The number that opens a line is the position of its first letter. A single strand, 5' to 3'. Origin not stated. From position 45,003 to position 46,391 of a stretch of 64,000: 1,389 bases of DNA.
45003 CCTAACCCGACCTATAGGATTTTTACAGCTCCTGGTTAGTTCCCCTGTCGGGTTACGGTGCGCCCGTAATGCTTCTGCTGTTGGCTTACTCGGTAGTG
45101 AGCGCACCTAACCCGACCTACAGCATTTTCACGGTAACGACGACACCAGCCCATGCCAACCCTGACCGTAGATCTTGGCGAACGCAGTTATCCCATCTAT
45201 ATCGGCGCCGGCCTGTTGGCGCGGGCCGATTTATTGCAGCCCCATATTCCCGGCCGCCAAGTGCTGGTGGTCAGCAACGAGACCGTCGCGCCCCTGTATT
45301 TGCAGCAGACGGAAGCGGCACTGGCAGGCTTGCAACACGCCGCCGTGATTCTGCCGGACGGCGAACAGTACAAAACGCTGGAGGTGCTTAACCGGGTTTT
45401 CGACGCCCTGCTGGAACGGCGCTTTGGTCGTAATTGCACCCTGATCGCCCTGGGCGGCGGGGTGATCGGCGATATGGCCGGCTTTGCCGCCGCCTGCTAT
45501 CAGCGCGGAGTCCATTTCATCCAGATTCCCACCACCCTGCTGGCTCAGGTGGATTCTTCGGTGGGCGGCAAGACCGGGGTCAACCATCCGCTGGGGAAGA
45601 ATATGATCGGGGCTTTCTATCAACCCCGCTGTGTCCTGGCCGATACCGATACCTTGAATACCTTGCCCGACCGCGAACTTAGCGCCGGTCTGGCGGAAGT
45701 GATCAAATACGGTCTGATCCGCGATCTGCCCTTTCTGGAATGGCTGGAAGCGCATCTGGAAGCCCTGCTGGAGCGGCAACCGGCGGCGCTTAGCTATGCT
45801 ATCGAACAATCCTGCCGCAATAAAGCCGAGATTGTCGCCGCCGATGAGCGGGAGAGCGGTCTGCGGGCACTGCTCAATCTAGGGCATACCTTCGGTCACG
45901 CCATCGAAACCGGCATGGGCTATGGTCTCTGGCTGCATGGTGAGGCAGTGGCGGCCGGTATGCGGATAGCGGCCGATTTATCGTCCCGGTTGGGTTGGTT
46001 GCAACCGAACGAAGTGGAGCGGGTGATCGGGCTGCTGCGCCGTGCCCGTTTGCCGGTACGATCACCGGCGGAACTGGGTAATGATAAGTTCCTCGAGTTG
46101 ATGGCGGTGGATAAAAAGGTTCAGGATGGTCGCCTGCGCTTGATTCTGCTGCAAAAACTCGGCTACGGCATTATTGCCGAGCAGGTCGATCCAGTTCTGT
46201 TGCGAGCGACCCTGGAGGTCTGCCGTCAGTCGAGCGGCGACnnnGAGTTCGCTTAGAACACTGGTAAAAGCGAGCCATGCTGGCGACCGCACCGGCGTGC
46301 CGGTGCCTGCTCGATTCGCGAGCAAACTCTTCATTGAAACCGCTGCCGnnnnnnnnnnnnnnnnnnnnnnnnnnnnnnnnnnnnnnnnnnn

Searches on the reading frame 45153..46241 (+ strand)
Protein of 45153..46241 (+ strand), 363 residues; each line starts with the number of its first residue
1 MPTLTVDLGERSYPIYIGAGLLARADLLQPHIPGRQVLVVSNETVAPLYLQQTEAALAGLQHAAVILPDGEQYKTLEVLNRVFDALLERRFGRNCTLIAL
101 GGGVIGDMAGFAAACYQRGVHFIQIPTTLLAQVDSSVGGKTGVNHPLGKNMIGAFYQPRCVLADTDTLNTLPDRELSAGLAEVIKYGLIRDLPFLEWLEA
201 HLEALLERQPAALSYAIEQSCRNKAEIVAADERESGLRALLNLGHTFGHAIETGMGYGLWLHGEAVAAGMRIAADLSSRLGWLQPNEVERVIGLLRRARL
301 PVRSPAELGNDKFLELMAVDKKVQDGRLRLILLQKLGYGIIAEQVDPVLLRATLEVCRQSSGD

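Call 9: search_protein_families(library=ncbifam, proteins=[window:45153-46241:+], max_evalue=0.001)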
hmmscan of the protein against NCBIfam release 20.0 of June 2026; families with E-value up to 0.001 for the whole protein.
window:45153-46241:+ (363 aa): 7 families
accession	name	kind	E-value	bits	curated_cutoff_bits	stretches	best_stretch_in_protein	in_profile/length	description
TIGR01357.1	aroB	equivalog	1.9e-115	385.8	305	1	13-345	1-334/344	3-dehydroquinate synthase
TIGR04425.1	P_lya_rel_AroB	hypoth_equivalog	6.2e-68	229.4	400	1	34-337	26-324/348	AroB-related putative sugar phosphate phospholyase (cyclizing)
NF010627.0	PRK14021.1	equivalog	2.4e-67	227.6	565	1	13-342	189-525/542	bifunctional shikimate kinase/3-dehydroquinate synthase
NF004852.0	PRK06203.1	equivalog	3.1e-62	210.7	333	1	49-357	77-391/407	3-dehydroquinate synthase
NF010556.0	PRK13951.1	equivalog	1.3e-48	166.1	560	1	61-347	205-484/492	bifunctional shikimate kinase AroK/3-dehydroquinate synthase AroB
NF002022.0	PRK00843.1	equivalog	3.4e-12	46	413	1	15-191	14-181/350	NAD(P)-dependent glycerol-1-phosphate dehydrogenase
NF006941.0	PRK09423.1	subfamily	2.9e-05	23.1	336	0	34-182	29-171/367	glycerol dehydrogenase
